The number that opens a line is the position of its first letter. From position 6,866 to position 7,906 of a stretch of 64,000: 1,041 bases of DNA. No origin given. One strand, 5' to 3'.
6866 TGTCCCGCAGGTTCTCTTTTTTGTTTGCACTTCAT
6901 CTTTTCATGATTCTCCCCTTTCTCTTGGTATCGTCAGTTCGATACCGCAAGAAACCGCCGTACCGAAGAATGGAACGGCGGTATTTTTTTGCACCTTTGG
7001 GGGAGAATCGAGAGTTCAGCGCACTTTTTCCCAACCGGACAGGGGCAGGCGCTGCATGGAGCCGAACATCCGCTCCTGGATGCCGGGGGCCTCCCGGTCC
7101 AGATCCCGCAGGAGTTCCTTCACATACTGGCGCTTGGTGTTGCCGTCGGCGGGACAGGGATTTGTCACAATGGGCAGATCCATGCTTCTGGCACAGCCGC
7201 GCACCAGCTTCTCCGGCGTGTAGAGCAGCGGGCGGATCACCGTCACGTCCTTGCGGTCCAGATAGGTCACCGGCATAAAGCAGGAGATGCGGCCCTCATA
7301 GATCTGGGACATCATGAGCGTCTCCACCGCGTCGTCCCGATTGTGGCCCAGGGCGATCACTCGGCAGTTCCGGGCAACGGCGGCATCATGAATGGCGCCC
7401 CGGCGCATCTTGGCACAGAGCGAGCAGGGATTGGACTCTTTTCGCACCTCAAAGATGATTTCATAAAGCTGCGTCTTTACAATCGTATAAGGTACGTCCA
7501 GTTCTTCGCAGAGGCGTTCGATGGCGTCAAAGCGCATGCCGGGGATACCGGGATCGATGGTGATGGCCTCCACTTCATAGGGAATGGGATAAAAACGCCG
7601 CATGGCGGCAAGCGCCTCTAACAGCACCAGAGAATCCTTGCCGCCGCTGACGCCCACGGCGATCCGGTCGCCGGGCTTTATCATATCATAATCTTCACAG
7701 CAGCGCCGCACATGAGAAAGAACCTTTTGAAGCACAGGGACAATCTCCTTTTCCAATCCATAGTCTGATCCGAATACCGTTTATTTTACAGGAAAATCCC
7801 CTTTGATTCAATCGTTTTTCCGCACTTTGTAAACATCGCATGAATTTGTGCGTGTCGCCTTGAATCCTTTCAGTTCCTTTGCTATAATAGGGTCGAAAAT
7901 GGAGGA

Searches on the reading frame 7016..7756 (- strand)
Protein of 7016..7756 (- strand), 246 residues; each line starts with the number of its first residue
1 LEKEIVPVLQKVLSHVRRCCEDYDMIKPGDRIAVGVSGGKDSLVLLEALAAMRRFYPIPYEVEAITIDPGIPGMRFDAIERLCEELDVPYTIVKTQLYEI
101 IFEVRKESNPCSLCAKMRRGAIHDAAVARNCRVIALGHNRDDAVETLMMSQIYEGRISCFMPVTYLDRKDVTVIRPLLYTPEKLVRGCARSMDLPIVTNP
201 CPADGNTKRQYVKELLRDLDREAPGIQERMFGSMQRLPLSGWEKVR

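Call 8: search_protein_families(library=pfam, proteins=[window:7016-7756:-])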
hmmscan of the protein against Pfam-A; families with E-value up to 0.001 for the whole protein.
window:7016-7756:- (246 aa): 2 families
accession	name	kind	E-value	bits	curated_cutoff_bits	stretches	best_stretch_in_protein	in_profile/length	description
PF01171.26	ATP_bind_3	-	5.5e-17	62.5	27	1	32-214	2-177/182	PP-loop family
PF24167.1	DUF7411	-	0.00037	20.6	28.7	1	33-185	4-140/194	Family of unknown function (DUF7411)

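Call 9: find_encoding_contigs(protein=window:7016-7756:-, flank=4000, max_places=10)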
Protein window:7016-7756:- (246 aa): no gene with exactly this product is on record in the collection.

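Call 10: find_related_loci(query=window:7016-7756:-, collection=genome_contigs, flank=6000)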
Query window:7016-7756:- (246 aa) in genome_contigs; peptide patterns used: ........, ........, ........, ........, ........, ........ (x = any residue, [..] = any of these).
63 stretches matched a pattern; 4 encode a relative of the query (tblastn E <= 1e-3); 4 distinct loci.
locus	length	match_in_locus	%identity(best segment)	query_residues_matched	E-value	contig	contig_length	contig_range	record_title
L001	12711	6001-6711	54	8-242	3e-85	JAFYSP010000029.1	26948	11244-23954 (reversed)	MAG: Clostridia bacterium isolate RGIG7384 Water_buffalos_Cecum.Co__c4264342, whole genome shotgun sequence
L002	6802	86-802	53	6-242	7e-82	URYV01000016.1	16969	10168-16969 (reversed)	uncultured Ruminococcaceae bacterium isolate UMGS1484 genome assembly, contig: NODE_1203_length_16969_cov_4.023294, whol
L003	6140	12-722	50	9-243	6e-76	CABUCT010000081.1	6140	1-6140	MAG TPA_asm: uncultured Ruminococcaceae bacterium isolate MGYG-HGUT-03887 genome assembly, contig: GUT_GENOME247220_81,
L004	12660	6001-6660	53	9-229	4e-74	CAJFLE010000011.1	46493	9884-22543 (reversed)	Candidatus Protoclostridium gallicola isolate Chicken_24_mag_120 genome assembly, contig: MAGpy_11413_24_idba_bin_120_fa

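Call 11: find_homologous_proteins(query=window:7016-7756:-, max_evalue=1e-40)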
Query window:7016-7756:- (246 aa): 7987 proteins with E <= 1e-40 among 8000 candidates; the best 120 are listed.
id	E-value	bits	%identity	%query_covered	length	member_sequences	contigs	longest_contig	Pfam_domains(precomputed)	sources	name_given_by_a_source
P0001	1.7e-156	537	99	97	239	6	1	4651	PF01171.27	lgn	-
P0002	1.6e-135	468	83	97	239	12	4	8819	PF24167.2,PF01171.27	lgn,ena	-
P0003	5.6e-133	460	82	97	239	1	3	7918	PF01171.27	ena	-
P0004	1.1e-132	459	81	97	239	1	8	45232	PF24167.2,PF01171.27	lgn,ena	-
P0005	1.1e-132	459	81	97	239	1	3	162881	PF24167.2,PF01171.27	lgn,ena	-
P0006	1.1e-132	459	81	97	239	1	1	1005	PF24167.2,PF01171.27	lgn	-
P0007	6.4e-132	457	82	97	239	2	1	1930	PF01171.27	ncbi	-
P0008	1.6e-131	455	81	97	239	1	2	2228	PF01171.27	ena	-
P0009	1.7e-131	455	81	97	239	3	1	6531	PF01171.27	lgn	-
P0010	3.2e-131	454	80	97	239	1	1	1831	PF01171.27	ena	-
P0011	6.1e-131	453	81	97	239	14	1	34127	PF24167.2,PF01171.27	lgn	-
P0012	1.6e-130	452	80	97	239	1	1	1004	PF24167.2,PF01171.27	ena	-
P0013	1.9e-130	452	82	97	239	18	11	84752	PF01171.27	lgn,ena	-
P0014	3.2e-129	448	79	97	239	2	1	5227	PF01171.27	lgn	-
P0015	2.0e-128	445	78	97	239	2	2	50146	PF01171.27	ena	-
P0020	7.7e-108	378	66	97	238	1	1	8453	PF01171.27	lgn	-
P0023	1.9e-106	373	65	96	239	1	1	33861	PF01171.27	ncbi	-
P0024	1.2e-105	371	65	97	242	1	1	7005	PF01171.27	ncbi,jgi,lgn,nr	ncbi:MAG: tRNA 2-thiocytidine(32) synthetase TtcA [Clostridiales bacterium]|jgi:tRNA 2-thiocytidine 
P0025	1.4e-105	370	66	97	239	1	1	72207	PF01171.27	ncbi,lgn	-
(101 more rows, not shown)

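Call 13: find_encoding_contigs(protein=P0001, flank=5000, max_places=3)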
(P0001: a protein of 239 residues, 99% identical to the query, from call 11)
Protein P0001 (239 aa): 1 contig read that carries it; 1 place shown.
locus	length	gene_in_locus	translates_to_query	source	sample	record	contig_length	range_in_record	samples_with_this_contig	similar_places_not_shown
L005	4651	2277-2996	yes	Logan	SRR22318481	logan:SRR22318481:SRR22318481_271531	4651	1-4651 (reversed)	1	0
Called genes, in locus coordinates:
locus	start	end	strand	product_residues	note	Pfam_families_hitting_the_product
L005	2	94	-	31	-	?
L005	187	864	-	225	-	PF06283:ThuA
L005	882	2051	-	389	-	PF02517:Rce1-like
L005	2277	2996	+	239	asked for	PF01171:ATP_bind_3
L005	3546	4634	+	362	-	PF13439:Glyco_transf_4, PF13579:Glyco_trans_4_4, PF00534:Glycos_transf_1, PF13692:Glyco_trans_1_4, PF13524:Glyco_trans_1_2 (weak)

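Call 14: find_encoding_contigs(protein=P0005, flank=5000, max_places=3)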
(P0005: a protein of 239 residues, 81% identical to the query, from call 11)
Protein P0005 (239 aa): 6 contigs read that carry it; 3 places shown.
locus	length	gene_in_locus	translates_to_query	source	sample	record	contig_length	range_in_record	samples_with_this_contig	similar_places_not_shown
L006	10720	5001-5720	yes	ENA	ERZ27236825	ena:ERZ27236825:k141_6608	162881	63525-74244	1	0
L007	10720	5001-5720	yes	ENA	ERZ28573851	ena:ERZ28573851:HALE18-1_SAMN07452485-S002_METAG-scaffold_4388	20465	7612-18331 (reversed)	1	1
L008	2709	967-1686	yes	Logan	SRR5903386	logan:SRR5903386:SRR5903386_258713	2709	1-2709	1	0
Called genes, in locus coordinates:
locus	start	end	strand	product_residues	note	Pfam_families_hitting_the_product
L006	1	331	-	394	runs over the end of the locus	PF03977:OAD_beta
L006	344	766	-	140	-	PF25973:BSH_CzcB (faint), PF25984:BSH_YknX (faint), PF00364:Biotin_lipoyl, PF25917:BSH_RND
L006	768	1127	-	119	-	PF04277:OAD_gamma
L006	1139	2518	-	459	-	PF00682:HMGL-like, PF02436:PYC_OADA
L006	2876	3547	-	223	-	PF06283:ThuA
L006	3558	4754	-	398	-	PF02517:Rce1-like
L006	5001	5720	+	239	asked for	PF01171:ATP_bind_3, PF24167:DUF7411 (weak)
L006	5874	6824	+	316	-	PF01636:APH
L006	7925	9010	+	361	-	PF13439:Glyco_transf_4, PF13477:Glyco_trans_4_2 (weak), PF13579:Glyco_trans_4_4, PF00534:Glycos_transf_1, PF13692:Glyco_trans_1_4, PF13524:Glyco_trans_1_2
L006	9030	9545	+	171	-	PF14221:DUF4330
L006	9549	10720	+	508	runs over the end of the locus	PF04932:Wzy_C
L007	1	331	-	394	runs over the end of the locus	PF03977:OAD_beta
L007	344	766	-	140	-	PF25973:BSH_CzcB (faint), PF25984:BSH_YknX (faint), PF00364:Biotin_lipoyl, PF25917:BSH_RND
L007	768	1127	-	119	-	PF04277:OAD_gamma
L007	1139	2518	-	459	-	PF00682:HMGL-like, PF02436:PYC_OADA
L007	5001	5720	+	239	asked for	PF01171:ATP_bind_3, PF24167:DUF7411 (weak)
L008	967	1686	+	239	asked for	PF01171:ATP_bind_3, PF24167:DUF7411 (weak)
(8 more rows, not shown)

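Call 15: find_encoding_contigs(protein=P0013, flank=5000, max_places=4)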
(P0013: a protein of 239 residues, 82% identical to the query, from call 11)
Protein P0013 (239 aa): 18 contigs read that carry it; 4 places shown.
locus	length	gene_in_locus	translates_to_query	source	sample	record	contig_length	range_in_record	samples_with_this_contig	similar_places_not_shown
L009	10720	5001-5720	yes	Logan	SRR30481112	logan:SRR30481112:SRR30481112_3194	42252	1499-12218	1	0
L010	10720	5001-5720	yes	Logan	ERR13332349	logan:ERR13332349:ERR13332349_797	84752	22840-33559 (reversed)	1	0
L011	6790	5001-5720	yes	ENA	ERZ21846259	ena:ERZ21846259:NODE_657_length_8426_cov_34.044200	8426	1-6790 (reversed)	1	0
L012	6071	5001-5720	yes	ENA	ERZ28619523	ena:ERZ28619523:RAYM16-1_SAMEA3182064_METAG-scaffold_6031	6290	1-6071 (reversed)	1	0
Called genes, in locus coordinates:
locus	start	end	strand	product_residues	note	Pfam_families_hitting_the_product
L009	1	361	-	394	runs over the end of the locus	PF03977:OAD_beta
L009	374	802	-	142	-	-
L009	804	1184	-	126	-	PF04277:OAD_gamma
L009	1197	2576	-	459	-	PF00682:HMGL-like, PF02436:PYC_OADA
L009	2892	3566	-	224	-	PF06283:ThuA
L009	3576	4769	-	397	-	PF02517:Rce1-like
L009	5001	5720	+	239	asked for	PF01171:ATP_bind_3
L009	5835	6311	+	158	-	PF02525:Flavodoxin_2 (weak), PF03358:FMN_red (weak), PF12682:Flavodoxin_4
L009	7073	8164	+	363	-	PF13439:Glyco_transf_4, PF13579:Glyco_trans_4_4, PF00534:Glycos_transf_1, PF13692:Glyco_trans_1_4, PF13524:Glyco_trans_1_2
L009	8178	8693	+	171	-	PF14221:DUF4330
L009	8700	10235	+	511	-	PF04932:Wzy_C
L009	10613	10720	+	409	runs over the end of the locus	PF00291:PALP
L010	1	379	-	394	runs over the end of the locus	PF03977:OAD_beta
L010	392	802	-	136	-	-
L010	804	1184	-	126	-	PF04277:OAD_gamma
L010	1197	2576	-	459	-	PF00682:HMGL-like, PF02436:PYC_OADA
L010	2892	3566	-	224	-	PF06283:ThuA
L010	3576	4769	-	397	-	PF02517:Rce1-like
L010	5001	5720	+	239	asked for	PF01171:ATP_bind_3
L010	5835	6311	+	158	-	PF02525:Flavodoxin_2 (weak), PF03358:FMN_red (weak), PF12682:Flavodoxin_4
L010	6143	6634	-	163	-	-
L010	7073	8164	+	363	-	PF13439:Glyco_transf_4, PF13579:Glyco_trans_4_4, PF00534:Glycos_transf_1, PF13692:Glyco_trans_1_4, PF13524:Glyco_trans_1_2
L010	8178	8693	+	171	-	PF14221:DUF4330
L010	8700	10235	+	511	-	PF04932:Wzy_C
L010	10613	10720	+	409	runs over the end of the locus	PF00291:PALP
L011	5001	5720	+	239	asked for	PF01171:ATP_bind_3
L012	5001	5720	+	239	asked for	PF01171:ATP_bind_3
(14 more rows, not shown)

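Call 16: find_encoding_contigs(protein=P0015, flank=5000, max_places=3)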
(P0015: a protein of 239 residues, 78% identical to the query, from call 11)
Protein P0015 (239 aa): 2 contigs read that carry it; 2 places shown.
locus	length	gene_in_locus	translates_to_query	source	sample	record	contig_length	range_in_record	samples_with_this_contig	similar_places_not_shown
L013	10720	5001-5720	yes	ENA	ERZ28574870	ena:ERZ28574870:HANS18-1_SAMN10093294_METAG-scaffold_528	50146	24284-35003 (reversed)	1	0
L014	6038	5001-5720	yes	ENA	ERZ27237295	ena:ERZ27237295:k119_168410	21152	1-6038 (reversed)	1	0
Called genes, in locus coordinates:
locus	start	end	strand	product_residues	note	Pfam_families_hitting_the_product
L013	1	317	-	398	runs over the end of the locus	PF03977:OAD_beta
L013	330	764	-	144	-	-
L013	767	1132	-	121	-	PF04277:OAD_gamma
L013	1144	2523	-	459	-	PF00682:HMGL-like, PF02436:PYC_OADA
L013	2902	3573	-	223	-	PF06283:ThuA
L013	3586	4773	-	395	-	PF02517:Rce1-like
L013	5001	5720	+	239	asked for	PF01171:ATP_bind_3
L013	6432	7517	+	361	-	PF13439:Glyco_transf_4, PF13477:Glyco_trans_4_2 (weak), PF13579:Glyco_trans_4_4, PF00534:Glycos_transf_1, PF13692:Glyco_trans_1_4, PF13524:Glyco_trans_1_2 (weak)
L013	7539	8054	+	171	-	PF14221:DUF4330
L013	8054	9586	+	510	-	PF04932:Wzy_C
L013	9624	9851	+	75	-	-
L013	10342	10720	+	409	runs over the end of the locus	PF00291:PALP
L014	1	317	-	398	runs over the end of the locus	PF03977:OAD_beta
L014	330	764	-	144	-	-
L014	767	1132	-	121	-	PF04277:OAD_gamma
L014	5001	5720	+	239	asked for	PF01171:ATP_bind_3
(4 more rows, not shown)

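Call 23: find_encoding_contigs(protein=P0025, flank=6000, max_places=2)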
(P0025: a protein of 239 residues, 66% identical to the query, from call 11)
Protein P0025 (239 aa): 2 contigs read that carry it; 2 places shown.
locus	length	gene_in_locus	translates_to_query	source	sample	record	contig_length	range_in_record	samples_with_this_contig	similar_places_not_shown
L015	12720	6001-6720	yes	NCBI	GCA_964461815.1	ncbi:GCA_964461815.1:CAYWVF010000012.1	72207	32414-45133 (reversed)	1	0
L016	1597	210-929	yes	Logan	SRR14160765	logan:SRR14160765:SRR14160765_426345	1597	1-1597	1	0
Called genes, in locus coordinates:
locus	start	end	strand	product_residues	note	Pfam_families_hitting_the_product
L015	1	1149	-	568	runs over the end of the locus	PF13177:DNA_pol3_delta2, PF13604:AAA_30 (weak), PF00004:AAA, PF13401:AAA_22 (weak), PF22608:DNAX_ATPase_lid, PF12169:DNA_pol3_gamma3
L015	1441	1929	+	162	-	-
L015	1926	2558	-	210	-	PF01520:Amidase_3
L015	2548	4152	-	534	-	PF28550:DUF8436, PF00890:FAD_binding_2 (faint), PF01266:DAO (faint), PF03486:HI0933_like (faint), PF07992:Pyr_redox_2, PF13450:NAD_binding_8 (faint), PF21688:FAD-depend_C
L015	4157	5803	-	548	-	PF03486:HI0933_like, PF22780:HI0933_like_1st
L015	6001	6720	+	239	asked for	PF01171:ATP_bind_3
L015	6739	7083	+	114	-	PF02575:YbaB_DNA_bd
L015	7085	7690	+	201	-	PF21176:RecR_HhH, PF02132:RecR_ZnF (weak), PF01751:Toprim, PF13662:Toprim_4, PF21175:RecR_C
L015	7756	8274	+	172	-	PF12671:Amidase_6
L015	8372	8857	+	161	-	PF16112:DUF4830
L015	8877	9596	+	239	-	PF01479:S4, PF00849:PseudoU_synth_2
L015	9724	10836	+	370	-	PF03215:Rad17 (faint), PF00005:ABC_tran, PF02463:SMC_N (faint), PF13304:AAA_21 (faint), PF17912:OB_MalK, PF03459:TOBE (weak)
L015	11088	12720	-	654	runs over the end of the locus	PF16126:DUF4838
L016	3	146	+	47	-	?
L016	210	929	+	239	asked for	PF01171:ATP_bind_3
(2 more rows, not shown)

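Call 24: find_encoding_contigs(protein=P0023, flank=6000, max_places=2)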
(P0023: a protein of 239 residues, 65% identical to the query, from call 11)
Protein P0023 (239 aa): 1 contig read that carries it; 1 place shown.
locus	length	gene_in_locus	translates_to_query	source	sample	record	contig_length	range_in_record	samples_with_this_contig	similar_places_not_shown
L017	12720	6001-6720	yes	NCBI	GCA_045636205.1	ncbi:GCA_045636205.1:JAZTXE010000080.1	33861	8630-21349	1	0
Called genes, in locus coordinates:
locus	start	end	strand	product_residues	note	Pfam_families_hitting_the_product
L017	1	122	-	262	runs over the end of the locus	PF14478:DUF4430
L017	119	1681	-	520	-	PF13243:SQHop_cyclase_C (weak), PF00432:Prenyltrans (weak), PF00395:SLH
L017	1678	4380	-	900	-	PF14478:DUF4430, PF00395:SLH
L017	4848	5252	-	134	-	PF00380:Ribosomal_S9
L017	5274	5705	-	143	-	PF00572:Ribosomal_L13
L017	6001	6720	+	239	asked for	PF01171:ATP_bind_3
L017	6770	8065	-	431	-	PF00654:Voltage_CLC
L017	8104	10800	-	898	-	PF01915:Glyco_hydro_3_C, PF14310:Fn3-like, PF00933:Glyco_hydro_3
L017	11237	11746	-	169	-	PF02559:CarD_TRCF_RID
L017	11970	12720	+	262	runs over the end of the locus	-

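Call 25: find_encoding_contigs(protein=P0020, flank=6000, max_places=2)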
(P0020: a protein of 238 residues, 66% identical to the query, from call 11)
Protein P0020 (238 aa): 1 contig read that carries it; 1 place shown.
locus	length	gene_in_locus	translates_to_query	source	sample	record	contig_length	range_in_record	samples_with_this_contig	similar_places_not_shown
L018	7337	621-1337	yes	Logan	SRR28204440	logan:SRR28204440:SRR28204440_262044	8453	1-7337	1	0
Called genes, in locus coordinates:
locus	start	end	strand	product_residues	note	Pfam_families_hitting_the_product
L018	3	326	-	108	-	?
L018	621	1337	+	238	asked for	PF01171:ATP_bind_3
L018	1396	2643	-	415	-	PF00654:Voltage_CLC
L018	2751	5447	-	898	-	PF01915:Glyco_hydro_3_C, PF14310:Fn3-like, PF00933:Glyco_hydro_3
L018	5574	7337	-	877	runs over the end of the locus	PF14903:WG_beta_rep (faint)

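Call 33: find_encoding_contigs(protein=P0002, flank=4000, max_places=2)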
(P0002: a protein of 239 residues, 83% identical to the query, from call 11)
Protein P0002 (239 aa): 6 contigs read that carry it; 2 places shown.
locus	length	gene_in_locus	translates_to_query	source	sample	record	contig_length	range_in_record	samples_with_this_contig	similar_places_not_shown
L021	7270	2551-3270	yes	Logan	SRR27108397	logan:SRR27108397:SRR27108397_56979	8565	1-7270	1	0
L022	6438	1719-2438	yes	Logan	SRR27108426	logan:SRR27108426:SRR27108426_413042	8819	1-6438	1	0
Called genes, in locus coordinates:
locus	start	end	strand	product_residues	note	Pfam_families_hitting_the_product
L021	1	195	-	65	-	?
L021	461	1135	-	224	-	PF06283:ThuA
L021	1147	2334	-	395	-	PF02517:Rce1-like (weak)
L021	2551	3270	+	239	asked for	PF01171:ATP_bind_3, PF24167:DUF7411 (faint)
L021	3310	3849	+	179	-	PF02525:Flavodoxin_2, PF03358:FMN_red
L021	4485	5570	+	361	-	PF13439:Glyco_transf_4, PF13477:Glyco_trans_4_2 (faint), PF13579:Glyco_trans_4_4, PF00534:Glycos_transf_1, PF13692:Glyco_trans_1_4, PF13524:Glyco_trans_1_2 (weak)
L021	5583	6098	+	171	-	PF14221:DUF4330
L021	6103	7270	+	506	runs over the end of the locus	PF04932:Wzy_C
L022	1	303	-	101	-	?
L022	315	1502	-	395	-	PF02517:Rce1-like (weak)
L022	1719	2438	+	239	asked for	PF01171:ATP_bind_3, PF24167:DUF7411 (faint)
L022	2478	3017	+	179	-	PF02525:Flavodoxin_2, PF03358:FMN_red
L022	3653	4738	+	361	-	PF13439:Glyco_transf_4, PF13477:Glyco_trans_4_2 (faint), PF13579:Glyco_trans_4_4, PF00534:Glycos_transf_1, PF13692:Glyco_trans_1_4, PF13524:Glyco_trans_1_2 (weak)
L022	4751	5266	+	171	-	PF14221:DUF4330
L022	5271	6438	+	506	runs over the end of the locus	PF04932:Wzy_C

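Call 34: find_encoding_contigs(protein=P0003, flank=4000, max_places=2)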
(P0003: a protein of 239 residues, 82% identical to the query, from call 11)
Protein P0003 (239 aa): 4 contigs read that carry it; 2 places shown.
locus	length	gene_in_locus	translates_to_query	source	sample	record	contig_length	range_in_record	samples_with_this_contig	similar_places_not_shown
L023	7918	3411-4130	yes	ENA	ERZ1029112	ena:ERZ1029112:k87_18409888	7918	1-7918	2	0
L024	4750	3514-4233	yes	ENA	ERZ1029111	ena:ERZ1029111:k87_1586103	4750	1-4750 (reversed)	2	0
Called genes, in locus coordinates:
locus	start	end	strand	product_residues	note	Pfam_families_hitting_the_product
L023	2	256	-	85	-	?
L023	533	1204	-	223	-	PF06283:ThuA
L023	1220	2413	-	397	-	PF02517:Rce1-like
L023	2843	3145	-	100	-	PF12643:MazG-like (weak)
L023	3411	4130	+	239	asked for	PF01171:ATP_bind_3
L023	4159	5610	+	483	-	PF03062:MBOAT, PF13813:MBOAT_2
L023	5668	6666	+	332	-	-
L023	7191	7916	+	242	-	?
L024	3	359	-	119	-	?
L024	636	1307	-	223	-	PF06283:ThuA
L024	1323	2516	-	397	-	PF02517:Rce1-like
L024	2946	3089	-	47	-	-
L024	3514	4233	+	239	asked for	PF01171:ATP_bind_3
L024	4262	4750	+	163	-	?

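Call 35: find_encoding_contigs(protein=P0011, flank=4000, max_places=2)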
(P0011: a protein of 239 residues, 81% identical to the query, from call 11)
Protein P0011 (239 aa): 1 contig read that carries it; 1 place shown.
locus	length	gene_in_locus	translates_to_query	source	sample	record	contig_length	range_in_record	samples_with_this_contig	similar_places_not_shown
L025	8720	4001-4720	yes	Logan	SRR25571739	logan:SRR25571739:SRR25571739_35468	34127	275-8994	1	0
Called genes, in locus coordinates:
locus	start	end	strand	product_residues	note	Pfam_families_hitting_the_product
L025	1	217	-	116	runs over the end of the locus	PF04277:OAD_gamma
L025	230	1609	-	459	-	PF00682:HMGL-like, PF02436:PYC_OADA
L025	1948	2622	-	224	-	PF06283:ThuA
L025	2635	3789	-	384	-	PF02517:Rce1-like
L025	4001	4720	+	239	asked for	PF01171:ATP_bind_3, PF24167:DUF7411 (faint)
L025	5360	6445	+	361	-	PF13439:Glyco_transf_4, PF13579:Glyco_trans_4_4, PF00534:Glycos_transf_1, PF13692:Glyco_trans_1_4, PF13524:Glyco_trans_1_2 (weak)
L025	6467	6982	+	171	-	PF14221:DUF4330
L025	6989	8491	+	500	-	PF04932:Wzy_C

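Call 40: list_cluster_members(proteins=[P0007, P0024, P0025])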
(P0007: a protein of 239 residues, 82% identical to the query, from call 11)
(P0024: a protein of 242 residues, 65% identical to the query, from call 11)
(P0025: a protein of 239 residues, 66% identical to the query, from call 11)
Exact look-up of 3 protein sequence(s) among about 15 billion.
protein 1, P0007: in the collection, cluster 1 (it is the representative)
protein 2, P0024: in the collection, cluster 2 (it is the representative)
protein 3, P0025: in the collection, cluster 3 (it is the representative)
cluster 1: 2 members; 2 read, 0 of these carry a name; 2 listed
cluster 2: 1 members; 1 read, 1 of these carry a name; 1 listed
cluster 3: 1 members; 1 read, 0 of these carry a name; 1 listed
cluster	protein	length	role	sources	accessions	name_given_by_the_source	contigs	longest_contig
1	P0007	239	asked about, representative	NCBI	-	-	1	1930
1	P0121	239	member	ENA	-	-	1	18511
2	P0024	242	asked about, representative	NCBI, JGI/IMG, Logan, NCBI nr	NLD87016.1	MAG: tRNA 2-thiocytidine(32) synthetase TtcA [Clostridiales bacterium] | tRNA 2-thiocytidine biosynthesis protein TtcA | tRNA 2-thiocytidine(32) synthetase TtcA [Clostridiales bacterium]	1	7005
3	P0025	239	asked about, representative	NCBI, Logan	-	-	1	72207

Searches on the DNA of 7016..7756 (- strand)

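Call 12: search_rna_families(sources=[L001, L002, L003, L004], threshold=gathering)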
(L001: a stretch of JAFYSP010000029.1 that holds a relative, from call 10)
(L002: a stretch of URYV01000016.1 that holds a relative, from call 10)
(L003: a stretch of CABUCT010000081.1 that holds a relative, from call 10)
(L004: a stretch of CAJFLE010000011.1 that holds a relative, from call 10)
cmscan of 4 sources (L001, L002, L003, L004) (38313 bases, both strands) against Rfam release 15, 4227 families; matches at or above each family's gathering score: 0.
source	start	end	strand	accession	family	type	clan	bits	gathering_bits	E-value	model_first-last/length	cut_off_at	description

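Call 17: search_rna_families(sources=[L005, L006, L007, L008, L009, L010, L011, L012, L013, L014], threshold=gathering)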
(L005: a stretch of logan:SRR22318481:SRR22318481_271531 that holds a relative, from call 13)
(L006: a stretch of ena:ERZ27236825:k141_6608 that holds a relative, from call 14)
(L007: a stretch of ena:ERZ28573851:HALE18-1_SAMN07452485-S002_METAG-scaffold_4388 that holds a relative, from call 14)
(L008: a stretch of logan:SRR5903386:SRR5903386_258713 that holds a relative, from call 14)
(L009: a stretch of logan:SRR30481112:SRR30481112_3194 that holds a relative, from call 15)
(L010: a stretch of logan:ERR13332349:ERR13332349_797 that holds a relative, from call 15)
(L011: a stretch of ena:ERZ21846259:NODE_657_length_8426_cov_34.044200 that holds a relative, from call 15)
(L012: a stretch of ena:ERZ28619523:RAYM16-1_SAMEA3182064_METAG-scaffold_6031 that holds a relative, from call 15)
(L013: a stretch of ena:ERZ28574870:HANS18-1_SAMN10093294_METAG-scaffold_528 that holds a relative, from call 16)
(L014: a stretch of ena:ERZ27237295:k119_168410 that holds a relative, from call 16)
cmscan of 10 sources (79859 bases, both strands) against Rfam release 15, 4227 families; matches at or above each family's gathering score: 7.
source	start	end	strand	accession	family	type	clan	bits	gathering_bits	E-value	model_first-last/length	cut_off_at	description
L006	7096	7223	-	RF00379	c-di-AMP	Cis-reg; riboswitch;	-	94.9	38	4.9e-21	1-134/134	no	c-di-AMP riboswitch aptamer (ydaO/yuaA leader)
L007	7096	7223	-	RF00379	c-di-AMP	Cis-reg; riboswitch;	-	94.9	38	4.9e-21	1-134/134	no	c-di-AMP riboswitch aptamer (ydaO/yuaA leader)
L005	3210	3339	-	RF00379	c-di-AMP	Cis-reg; riboswitch;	-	94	38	8.7e-21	1-134/134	no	c-di-AMP riboswitch aptamer (ydaO/yuaA leader)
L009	6645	6772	-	RF00379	c-di-AMP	Cis-reg; riboswitch;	-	91.8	38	3.7e-20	1-134/134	no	c-di-AMP riboswitch aptamer (ydaO/yuaA leader)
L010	6645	6772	-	RF00379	c-di-AMP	Cis-reg; riboswitch;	-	91.8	38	3.7e-20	1-134/134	no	c-di-AMP riboswitch aptamer (ydaO/yuaA leader)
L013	6010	6139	-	RF00379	c-di-AMP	Cis-reg; riboswitch;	-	81.7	38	2.4e-17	1-134/134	no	c-di-AMP riboswitch aptamer (ydaO/yuaA leader)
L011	6645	6784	-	RF00379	c-di-AMP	Cis-reg; riboswitch;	-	73.4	38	4.8e-15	1-134/134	no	c-di-AMP riboswitch aptamer (ydaO/yuaA leader)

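Call 36: search_rna_families(sources=[L021, L023, L024, L025], threshold=gathering)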
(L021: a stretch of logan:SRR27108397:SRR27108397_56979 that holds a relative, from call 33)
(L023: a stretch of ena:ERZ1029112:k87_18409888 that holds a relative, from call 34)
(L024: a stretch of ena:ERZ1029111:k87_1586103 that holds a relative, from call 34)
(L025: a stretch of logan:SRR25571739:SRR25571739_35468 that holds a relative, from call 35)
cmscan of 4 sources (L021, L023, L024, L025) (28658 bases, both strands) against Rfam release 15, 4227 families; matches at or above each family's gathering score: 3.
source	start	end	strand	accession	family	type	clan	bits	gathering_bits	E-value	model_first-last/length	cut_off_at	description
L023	6861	6989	-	RF00379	c-di-AMP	Cis-reg; riboswitch;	-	100.6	38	4.5e-23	1-134/134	no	c-di-AMP riboswitch aptamer (ydaO/yuaA leader)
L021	4057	4185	-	RF00379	c-di-AMP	Cis-reg; riboswitch;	-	95.6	38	1.1e-21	1-134/134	no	c-di-AMP riboswitch aptamer (ydaO/yuaA leader)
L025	4930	5058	-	RF00379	c-di-AMP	Cis-reg; riboswitch;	-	89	38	7.9e-20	1-134/134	no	c-di-AMP riboswitch aptamer (ydaO/yuaA leader)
